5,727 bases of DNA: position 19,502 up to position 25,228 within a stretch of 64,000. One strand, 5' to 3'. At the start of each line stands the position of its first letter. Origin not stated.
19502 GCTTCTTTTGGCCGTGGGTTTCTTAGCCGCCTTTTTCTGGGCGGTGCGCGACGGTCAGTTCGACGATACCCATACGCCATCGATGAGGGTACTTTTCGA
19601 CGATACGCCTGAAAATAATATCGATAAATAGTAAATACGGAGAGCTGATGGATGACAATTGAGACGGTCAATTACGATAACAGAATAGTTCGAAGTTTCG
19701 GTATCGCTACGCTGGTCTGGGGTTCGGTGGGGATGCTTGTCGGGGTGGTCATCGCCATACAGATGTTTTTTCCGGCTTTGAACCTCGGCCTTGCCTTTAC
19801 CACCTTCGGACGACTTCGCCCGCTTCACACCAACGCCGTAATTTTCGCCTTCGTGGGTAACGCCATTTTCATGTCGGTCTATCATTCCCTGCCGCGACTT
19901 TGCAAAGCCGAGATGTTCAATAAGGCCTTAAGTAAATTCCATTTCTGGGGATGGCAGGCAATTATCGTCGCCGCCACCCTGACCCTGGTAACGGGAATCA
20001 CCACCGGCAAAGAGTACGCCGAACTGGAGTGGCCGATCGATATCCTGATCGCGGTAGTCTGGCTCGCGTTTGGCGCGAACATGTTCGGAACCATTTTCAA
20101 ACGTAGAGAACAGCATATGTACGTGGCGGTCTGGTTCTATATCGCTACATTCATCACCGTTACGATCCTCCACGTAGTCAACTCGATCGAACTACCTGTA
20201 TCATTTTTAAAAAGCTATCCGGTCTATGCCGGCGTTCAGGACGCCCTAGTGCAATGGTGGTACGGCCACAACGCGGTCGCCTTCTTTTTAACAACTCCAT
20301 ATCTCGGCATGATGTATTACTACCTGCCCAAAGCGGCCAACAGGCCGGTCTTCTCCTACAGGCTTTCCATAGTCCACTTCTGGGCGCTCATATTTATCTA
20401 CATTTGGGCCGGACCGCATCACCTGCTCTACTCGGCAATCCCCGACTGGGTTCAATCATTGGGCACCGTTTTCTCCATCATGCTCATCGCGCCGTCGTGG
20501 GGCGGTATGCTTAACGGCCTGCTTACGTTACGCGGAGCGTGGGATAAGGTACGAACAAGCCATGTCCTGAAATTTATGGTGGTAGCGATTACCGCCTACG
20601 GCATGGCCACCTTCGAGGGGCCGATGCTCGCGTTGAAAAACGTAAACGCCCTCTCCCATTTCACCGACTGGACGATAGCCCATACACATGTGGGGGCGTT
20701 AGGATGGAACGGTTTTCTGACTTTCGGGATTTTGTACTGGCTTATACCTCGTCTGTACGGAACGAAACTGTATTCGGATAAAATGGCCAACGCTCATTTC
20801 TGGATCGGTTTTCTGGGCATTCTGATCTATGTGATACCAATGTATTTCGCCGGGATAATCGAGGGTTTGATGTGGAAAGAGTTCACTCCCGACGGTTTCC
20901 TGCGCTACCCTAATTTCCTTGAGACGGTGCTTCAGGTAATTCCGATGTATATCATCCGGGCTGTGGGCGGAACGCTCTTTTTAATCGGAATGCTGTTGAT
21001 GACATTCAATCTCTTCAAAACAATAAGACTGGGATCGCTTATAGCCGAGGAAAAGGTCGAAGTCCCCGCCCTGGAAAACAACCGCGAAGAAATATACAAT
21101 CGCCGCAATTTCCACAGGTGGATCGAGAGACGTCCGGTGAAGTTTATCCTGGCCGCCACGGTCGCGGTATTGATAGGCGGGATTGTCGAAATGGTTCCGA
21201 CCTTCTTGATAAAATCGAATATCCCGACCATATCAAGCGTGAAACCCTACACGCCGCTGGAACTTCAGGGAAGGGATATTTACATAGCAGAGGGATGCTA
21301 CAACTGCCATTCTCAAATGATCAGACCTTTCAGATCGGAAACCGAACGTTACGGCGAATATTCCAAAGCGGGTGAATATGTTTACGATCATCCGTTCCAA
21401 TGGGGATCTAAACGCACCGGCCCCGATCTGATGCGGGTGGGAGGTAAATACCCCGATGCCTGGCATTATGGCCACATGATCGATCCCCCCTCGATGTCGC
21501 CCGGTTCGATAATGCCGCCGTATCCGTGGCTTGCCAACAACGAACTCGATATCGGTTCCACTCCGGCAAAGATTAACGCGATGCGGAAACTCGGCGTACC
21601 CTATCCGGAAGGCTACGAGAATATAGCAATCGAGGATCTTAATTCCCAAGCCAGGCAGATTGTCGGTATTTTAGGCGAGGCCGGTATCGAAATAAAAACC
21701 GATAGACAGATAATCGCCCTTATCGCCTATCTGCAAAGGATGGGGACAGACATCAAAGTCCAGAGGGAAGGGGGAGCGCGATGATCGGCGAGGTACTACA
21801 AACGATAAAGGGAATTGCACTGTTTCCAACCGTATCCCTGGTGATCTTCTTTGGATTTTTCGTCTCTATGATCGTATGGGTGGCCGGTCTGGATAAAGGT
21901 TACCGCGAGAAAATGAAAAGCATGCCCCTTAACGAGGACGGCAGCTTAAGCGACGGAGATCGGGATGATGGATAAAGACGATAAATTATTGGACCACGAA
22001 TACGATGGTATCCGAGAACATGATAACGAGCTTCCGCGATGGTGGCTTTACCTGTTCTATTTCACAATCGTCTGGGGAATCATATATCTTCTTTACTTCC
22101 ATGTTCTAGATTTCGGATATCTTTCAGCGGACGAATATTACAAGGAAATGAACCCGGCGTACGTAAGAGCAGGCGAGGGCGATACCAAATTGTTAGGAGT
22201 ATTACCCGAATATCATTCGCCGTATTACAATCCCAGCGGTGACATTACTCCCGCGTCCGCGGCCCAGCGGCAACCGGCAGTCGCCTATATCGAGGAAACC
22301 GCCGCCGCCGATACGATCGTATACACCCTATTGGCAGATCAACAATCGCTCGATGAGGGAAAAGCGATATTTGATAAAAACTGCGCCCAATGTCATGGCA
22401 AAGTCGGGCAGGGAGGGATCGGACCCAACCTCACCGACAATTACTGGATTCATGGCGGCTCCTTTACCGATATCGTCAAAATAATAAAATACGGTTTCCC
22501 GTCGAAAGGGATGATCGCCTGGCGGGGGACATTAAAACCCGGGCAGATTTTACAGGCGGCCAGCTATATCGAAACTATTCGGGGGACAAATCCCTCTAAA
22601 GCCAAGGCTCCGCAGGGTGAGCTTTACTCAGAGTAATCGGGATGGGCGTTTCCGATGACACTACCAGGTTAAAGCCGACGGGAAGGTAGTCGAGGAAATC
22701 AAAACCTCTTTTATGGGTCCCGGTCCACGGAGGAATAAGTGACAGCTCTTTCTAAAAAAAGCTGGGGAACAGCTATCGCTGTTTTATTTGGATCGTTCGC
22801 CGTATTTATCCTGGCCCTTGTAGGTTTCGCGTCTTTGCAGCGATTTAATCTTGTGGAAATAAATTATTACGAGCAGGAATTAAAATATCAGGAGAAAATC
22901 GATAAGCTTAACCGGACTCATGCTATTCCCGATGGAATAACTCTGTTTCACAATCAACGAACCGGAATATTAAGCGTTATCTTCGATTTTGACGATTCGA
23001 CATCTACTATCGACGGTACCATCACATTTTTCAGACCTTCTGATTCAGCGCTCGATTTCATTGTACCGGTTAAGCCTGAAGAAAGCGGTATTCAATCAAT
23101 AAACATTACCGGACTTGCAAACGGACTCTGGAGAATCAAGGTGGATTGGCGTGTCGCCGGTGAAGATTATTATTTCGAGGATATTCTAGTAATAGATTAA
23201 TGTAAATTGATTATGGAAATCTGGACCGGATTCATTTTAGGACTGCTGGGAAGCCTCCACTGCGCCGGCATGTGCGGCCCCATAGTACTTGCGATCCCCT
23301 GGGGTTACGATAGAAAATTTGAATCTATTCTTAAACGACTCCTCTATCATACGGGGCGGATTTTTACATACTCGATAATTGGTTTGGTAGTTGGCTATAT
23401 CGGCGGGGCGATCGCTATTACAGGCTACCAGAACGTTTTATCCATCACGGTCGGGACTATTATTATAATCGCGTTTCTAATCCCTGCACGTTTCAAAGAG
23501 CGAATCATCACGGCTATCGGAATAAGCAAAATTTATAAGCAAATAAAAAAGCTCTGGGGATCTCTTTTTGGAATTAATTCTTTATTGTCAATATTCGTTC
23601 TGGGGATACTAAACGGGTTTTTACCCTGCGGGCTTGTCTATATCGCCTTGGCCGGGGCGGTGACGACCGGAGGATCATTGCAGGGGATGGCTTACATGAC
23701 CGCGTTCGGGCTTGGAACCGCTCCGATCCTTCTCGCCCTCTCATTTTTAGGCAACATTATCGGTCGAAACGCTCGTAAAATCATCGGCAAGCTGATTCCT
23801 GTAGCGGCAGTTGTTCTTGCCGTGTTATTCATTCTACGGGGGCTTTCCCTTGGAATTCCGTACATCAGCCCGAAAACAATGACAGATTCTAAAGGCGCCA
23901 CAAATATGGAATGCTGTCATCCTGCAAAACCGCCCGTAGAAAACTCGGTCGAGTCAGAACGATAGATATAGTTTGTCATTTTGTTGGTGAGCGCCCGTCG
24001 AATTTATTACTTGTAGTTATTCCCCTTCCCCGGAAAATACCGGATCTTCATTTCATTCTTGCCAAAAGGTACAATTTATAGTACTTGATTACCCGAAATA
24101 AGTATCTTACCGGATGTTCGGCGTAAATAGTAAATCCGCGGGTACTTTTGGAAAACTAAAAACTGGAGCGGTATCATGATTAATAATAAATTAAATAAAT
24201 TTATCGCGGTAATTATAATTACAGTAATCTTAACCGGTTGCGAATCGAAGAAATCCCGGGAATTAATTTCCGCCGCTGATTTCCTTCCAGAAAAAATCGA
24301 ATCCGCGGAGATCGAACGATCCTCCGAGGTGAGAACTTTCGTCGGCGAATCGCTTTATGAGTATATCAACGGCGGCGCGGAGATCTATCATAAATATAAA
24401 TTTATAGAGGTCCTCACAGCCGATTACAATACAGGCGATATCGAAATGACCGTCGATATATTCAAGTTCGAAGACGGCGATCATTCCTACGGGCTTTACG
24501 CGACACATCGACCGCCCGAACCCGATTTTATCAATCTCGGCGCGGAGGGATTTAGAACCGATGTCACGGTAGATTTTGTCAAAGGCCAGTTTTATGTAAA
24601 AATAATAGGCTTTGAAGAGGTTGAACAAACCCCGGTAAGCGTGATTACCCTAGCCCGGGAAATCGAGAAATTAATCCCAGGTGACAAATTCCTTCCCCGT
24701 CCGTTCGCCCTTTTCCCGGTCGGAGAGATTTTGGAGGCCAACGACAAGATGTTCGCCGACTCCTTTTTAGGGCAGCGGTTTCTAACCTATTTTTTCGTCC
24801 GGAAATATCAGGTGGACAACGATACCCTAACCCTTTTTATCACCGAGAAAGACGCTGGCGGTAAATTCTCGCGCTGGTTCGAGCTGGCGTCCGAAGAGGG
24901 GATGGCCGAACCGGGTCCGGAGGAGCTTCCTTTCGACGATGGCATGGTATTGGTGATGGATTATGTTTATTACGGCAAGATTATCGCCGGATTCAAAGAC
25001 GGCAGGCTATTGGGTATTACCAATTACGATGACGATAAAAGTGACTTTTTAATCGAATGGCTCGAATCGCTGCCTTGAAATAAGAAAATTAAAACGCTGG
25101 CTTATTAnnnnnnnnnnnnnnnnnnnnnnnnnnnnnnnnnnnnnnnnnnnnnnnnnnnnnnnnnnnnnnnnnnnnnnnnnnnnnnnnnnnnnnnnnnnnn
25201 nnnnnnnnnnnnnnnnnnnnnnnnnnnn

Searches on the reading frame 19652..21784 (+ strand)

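Call 38: search_protein_families(library=pfam, proteins=[window:19652-21784:+], max_evalue=0.00001)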
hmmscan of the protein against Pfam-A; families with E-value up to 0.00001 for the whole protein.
window:19652-21784:+ (710 aa): 2 families
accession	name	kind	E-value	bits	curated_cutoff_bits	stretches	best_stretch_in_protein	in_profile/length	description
PF00115.25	COX1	-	1.6e-121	406.7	34.8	1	11-442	1-436/436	Cytochrome C and Quinol oxidase polypeptide I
PF02433.20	FixO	-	1.7e-98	329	29.6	1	488-701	1-219/219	Cytochrome C oxidase, mono-heme subunit/FixO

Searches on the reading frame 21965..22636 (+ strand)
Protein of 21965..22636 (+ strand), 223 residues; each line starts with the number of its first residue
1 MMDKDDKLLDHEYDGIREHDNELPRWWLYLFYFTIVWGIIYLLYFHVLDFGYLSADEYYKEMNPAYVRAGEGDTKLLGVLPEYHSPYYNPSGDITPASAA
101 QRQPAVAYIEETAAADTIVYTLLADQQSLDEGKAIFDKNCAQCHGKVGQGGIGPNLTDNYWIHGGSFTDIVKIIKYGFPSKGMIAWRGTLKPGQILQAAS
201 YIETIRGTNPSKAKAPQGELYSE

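Call 38: search_protein_families(library=pfam, proteins=[window:21965-22636:+], max_evalue=0.00001)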
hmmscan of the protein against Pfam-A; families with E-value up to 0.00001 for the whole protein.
window:21965-22636:+ (223 aa): 3 families
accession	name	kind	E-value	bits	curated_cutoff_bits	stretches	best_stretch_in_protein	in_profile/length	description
PF14715.11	FixP_N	-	2.3e-20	72.5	24.9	1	6-50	2-46/48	N-terminal domain of cytochrome oxidase-cbb3, FixP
PF13442.11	Cytochrome_CBB3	-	3.8e-14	53.2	27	1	129-202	3-68/68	Cytochrome C oxidase, cbb3-type, subunit III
PF00034.26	Cytochrom_C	-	3.5e-08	35.1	21.3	1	130-204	2-88/90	Cytochrome c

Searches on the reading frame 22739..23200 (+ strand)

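Call 38: search_protein_families(library=pfam, proteins=[window:22739-23200:+], max_evalue=0.00001)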
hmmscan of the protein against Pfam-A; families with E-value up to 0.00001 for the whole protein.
window:22739-23200:+ (153 aa): 1 family
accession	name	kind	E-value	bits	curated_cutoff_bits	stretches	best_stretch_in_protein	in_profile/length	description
PF05751.16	FixH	-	5.6e-14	52.8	23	1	6-147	1-146/150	FixH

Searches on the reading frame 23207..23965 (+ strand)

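Call 38: search_protein_families(library=pfam, proteins=[window:23207-23965:+], max_evalue=0.00001)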
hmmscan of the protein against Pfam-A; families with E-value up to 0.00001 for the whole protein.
window:23207-23965:+ (252 aa): 1 family
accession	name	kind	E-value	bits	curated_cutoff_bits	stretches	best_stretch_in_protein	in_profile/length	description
PF13386.12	DsbD_2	-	6.7e-46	157.1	24.9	1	8-206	2-198/199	Cytochrome C biogenesis protein transmembrane region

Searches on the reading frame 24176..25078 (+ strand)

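Call 38: search_protein_families(library=pfam, proteins=[window:24176-25078:+], max_evalue=0.00001)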
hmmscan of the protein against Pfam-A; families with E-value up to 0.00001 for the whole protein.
window:24176-25078:+ (300 aa): 1 family
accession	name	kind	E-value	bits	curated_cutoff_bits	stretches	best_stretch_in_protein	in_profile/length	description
PF20244.3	DUF6599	-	5.1e-32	111.4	27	1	47-225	5-185/186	Family of unknown function (DUF6599)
